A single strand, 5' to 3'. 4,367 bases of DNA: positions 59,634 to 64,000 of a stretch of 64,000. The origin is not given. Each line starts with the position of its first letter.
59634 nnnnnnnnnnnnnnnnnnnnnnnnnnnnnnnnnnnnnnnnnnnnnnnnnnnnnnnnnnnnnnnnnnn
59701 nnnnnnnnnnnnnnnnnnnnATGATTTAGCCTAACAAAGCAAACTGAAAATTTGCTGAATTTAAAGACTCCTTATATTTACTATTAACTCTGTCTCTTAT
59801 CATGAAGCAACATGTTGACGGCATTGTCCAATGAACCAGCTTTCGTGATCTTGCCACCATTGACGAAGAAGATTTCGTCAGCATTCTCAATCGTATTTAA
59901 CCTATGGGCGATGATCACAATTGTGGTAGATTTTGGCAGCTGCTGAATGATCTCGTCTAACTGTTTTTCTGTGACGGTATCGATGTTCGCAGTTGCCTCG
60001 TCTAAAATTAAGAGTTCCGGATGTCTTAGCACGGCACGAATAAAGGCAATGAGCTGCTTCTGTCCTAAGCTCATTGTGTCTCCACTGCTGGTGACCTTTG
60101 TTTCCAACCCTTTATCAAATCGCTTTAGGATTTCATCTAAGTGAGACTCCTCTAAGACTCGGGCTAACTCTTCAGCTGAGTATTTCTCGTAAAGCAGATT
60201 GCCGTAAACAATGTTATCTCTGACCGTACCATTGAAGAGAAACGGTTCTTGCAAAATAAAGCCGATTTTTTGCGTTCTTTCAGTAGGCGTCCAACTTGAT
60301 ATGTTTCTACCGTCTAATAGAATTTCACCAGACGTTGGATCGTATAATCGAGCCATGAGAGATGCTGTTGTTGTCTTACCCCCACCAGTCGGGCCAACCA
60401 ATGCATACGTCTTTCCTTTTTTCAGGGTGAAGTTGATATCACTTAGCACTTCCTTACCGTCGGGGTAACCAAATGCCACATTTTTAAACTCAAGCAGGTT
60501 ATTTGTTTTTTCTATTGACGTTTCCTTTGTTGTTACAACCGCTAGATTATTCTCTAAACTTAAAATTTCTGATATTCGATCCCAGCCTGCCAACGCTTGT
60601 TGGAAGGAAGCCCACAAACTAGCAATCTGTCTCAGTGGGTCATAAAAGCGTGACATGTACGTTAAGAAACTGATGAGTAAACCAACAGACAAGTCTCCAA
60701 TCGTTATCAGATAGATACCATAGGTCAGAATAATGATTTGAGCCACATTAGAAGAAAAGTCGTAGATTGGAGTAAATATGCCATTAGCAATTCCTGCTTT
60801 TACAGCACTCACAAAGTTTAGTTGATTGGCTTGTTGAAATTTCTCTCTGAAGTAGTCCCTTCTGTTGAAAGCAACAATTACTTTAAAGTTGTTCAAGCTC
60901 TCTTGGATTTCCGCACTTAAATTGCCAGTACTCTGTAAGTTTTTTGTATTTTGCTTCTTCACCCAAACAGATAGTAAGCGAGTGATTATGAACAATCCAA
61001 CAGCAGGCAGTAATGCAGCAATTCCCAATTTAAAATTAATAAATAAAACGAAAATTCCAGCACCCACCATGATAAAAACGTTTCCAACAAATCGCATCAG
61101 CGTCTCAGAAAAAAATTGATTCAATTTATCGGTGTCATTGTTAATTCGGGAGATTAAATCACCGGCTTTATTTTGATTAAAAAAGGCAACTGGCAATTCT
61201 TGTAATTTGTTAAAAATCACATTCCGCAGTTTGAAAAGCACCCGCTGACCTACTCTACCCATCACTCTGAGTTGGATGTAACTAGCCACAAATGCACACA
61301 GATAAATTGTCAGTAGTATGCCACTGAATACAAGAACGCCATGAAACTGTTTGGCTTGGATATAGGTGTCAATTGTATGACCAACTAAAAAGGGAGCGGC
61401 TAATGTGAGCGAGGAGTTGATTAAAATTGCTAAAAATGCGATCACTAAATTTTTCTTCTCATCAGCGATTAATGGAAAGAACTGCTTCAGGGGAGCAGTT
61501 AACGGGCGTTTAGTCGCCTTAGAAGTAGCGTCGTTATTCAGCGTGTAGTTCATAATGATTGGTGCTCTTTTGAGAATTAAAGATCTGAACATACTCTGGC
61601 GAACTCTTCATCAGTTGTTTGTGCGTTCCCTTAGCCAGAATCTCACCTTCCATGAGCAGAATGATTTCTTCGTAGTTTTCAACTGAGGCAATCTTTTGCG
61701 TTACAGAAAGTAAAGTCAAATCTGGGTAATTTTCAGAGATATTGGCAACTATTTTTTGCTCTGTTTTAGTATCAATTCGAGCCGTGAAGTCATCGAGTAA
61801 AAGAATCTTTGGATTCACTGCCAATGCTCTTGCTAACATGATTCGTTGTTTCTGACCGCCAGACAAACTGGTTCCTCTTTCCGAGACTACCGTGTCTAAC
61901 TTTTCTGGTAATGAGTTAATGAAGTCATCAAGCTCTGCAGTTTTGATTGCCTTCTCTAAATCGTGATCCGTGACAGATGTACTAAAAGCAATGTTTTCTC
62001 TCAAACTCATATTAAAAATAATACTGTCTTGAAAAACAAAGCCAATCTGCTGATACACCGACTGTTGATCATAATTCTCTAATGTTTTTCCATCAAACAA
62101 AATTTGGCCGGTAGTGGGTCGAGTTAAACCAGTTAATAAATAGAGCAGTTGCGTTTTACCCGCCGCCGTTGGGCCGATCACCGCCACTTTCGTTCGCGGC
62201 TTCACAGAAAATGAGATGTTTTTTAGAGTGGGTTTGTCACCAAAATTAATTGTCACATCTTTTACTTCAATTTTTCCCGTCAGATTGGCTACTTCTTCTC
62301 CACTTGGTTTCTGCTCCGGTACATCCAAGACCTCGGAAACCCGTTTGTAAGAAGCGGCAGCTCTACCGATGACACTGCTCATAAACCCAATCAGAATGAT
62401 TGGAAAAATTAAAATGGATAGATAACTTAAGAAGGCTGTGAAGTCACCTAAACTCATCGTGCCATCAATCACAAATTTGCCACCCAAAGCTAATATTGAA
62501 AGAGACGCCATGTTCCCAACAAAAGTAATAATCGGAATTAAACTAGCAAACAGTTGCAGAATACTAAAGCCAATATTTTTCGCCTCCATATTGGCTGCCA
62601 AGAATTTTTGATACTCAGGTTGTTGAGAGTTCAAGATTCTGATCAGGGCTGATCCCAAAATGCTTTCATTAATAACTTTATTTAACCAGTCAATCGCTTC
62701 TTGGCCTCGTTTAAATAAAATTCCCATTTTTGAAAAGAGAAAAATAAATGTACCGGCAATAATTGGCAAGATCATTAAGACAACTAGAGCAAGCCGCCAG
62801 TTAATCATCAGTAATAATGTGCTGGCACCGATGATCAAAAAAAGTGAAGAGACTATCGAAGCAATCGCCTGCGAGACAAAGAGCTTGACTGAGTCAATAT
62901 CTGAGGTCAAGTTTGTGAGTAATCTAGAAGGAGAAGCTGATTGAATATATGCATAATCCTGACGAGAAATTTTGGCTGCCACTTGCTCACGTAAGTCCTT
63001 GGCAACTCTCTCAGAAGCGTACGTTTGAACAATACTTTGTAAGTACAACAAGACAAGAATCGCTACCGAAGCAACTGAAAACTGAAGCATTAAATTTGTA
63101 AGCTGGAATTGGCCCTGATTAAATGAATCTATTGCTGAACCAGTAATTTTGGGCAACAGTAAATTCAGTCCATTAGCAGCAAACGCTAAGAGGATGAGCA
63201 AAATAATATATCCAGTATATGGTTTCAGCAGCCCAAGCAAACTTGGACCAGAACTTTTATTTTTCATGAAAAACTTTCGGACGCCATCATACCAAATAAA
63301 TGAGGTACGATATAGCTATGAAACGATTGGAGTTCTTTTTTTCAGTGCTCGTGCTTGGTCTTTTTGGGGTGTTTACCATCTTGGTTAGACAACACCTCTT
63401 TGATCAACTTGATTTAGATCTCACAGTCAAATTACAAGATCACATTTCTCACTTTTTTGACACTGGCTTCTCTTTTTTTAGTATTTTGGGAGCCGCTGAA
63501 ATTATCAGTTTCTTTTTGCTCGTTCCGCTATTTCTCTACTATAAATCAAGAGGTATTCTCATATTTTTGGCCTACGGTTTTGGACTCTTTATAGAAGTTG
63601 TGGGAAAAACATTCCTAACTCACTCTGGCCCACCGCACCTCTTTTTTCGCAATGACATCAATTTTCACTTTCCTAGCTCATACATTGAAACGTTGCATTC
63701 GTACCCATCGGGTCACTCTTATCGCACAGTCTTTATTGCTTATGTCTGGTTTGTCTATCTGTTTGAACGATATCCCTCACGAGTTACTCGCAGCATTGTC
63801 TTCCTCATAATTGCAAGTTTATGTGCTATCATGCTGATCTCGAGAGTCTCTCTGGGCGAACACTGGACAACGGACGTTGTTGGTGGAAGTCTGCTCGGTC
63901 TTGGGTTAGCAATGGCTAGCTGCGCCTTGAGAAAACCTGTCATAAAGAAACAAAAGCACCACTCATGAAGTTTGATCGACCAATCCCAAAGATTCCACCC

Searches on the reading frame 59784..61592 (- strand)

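Call 3: search_protein_families(library=pfam, proteins=[window:59784-61592:-], max_evalue=0.01)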
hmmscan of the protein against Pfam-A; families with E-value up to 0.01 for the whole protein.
window:59784-61592:- (602 aa): 6 families
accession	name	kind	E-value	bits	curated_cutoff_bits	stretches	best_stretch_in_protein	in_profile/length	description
PF00664.28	ABC_membrane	-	3.2e-55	188.2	28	1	49-319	1-273/274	ABC transporter transmembrane region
PF00005.33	ABC_tran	-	1.5e-31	110.2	25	1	383-535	1-137/137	ABC transporter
PF02463.25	SMC_N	-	8.7e-07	29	40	1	391-577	135-211/220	RecF/RecN/SMC N terminal domain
PF00270.35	DEAD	-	7.4e-05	23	26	0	482-559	82-154/167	DEAD/DEAH box helicase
PF13401.12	AAA_22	-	0.00017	22.4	27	1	396-551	8-107/130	AAA domain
PF13748.11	ABC_membrane_3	-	0.0021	18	27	1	44-209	7-156/237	ABC transporter transmembrane region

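Call 46: search_protein_families(library=ncbifam, proteins=[window:59784-61592:-], max_evalue=0.00001)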
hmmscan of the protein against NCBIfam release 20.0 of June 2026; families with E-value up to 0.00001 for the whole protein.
window:59784-61592:- (602 aa): 178 families (the best 25 are shown)
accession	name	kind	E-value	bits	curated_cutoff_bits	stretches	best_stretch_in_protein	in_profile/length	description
TIGR02203.1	MsbA_lipidA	equivalog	1.4e-105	354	602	1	38-587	5-551/572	lipid A export permease/ATP-binding protein MsbA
TIGR00958.1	3a01208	subfamily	2.1e-104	350.2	874.6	1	29-589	147-698/711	antigen peptide transporter 2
TIGR02204.1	MsbA_rel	hypoth_equivalog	3.5e-96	323.1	780.4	1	34-590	5-560/576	ABC transporter, permease/ATP-binding protein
NF052233.1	CphA_assoc_ABC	equivalog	6.1e-95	319.1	880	1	23-591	160-729/766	cyanophycin metabolism-associated ABC transporter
NF045513.1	HepA_fam_ABC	equivalog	1e-92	311.6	725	1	46-590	49-594/610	heterocyst formation ABC transporter subunit HepA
NF008381.0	PRK11176.1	equivalog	3.2e-90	303.2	867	1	35-589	13-563/582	lipid A ABC transporter ATP-binding protein/permease MsbA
TIGR01193.1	bacteriocin_ABC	subfamily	5.5e-88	296.2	523.85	1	32-592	141-696/708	peptide cleavage/export ABC transporter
TIGR03375.1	type_I_sec_LssB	subfamily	2.5e-84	283.9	693.1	1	36-594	138-691/696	type I secretion system permease/ATPase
TIGR01846.1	type_I_sec_HlyB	subfamily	1.7e-81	274.6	725.55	1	31-591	123-678/694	type I secretion system permease/ATPase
TIGR03796.1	NHLM_micro_ABC1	equivalog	4.3e-81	273.1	853.3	1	41-589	148-696/710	NHLP family bacteriocin export ABC transporter peptidase/permease/ATPase subunit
NF010178.0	PRK13657.1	equivalog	5.5e-81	272.8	733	1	42-592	14-557/588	glucan ABC transporter ATP-binding protein/ permease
NF008056.1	PRK10790.1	equivalog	7.6e-80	269.1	746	1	34-588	10-558/584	SmdB family multidrug efflux ABC transporter permease/ATP-binding protein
TIGR02857.1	CydD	equivalog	1.1e-76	258.9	435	1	46-575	2-527/529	thiol reductant ABC exporter subunit CydD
TIGR01842.1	type_I_sec_PrtD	subfamily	1.5e-71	241.6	510.15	1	44-591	3-540/544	type I secretion system permease/ATPase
TIGR03797.1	NHLM_micro_ABC2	equivalog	4.2e-70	237.1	709.4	1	44-590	133-670/686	NHLP bacteriocin export ABC transporter permease/ATPase subunit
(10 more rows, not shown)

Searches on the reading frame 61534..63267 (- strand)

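Call 3: search_protein_families(library=pfam, proteins=[window:61534-63267:-], max_evalue=0.01)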
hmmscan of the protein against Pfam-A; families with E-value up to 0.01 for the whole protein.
window:61534-63267:- (577 aa): 3 families
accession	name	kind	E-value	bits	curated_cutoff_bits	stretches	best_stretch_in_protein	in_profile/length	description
PF00664.28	ABC_membrane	-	6.5e-42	144.5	28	1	21-289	1-273/274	ABC transporter transmembrane region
PF00005.33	ABC_tran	-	2.3e-32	112.9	25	1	348-496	1-137/137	ABC transporter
PF02463.25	SMC_N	-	0.00051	20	40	1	322-536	135-209/220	RecF/RecN/SMC N terminal domain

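Call 46: search_protein_families(library=ncbifam, proteins=[window:61534-63267:-], max_evalue=0.00001)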
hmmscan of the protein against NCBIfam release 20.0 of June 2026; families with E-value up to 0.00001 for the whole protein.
window:61534-63267:- (577 aa): 177 families (the best 25 are shown)
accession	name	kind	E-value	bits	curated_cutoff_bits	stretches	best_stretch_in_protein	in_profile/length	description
TIGR00958.1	3a01208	subfamily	8.7e-90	301.9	874.6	1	10-561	152-709/711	antigen peptide transporter 2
TIGR02203.1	MsbA_lipidA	equivalog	4e-89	299.7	602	1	10-566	5-569/572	lipid A export permease/ATP-binding protein MsbA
TIGR02204.1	MsbA_rel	hypoth_equivalog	9.8e-83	278.7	780.4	1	10-562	9-571/576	ABC transporter, permease/ATP-binding protein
NF008055.0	PRK10789.1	equivalog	7.1e-81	272.4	845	1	15-567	16-572/590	SmdA family multidrug ABC transporter permease/ATP-binding protein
NF052233.1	CphA_assoc_ABC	equivalog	4e-78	263.5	880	1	14-573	179-750/766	cyanophycin metabolism-associated ABC transporter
TIGR03375.1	type_I_sec_LssB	subfamily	2.6e-74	250.8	693.1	1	64-555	196-691/696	type I secretion system permease/ATPase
NF008056.1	PRK10790.1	equivalog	3.2e-72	243.9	746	1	21-571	25-580/584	SmdB family multidrug efflux ABC transporter permease/ATP-binding protein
TIGR03796.1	NHLM_micro_ABC1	equivalog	1.5e-71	241.6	853.3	1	9-562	144-708/710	NHLP family bacteriocin export ABC transporter peptidase/permease/ATPase subunit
NF008381.0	PRK11176.1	equivalog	3.5e-71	240.3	867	1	19-566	26-579/582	lipid A ABC transporter ATP-binding protein/permease MsbA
TIGR03797.1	NHLM_micro_ABC2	equivalog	3.1e-70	237.5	709.4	1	21-564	138-683/686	NHLP bacteriocin export ABC transporter permease/ATPase subunit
NF010178.0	PRK13657.1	equivalog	2.3e-69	234.4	733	1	21-567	21-571/588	glucan ABC transporter ATP-binding protein/ permease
NF045513.1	HepA_fam_ABC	equivalog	1.9e-66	224.8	725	1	66-565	104-608/610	heterocyst formation ABC transporter subunit HepA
TIGR01846.1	type_I_sec_HlyB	subfamily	3.6e-65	220.6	725.55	1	25-567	145-693/694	type I secretion system permease/ATPase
NF008364.0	PRK11160.1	equivalog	4.3e-63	213.8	630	1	67-563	70-572/575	heme ABC transporter ATP-binding protein/permease CydC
TIGR02857.1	CydD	equivalog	4.4e-63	214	435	2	303-537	290-528/529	thiol reductant ABC exporter subunit CydD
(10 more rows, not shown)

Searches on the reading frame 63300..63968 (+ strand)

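Call 3: search_protein_families(library=pfam, proteins=[window:63300-63968:+], max_evalue=0.01)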
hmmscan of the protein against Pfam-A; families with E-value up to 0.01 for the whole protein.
window:63300-63968:+ (222 aa): 3 families
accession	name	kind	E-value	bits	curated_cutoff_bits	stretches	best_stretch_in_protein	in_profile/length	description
PF01569.27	PAP2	-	1.2e-16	61.1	27.2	1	87-207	4-121/130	PAP2 superfamily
PF14378.12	PAP2_3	-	8.7e-06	26.1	27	1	123-204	115-188/190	PAP2 superfamily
PF14360.12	PAP2_C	-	0.00038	21.4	27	1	137-200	8-65/74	PAP2 superfamily C-terminal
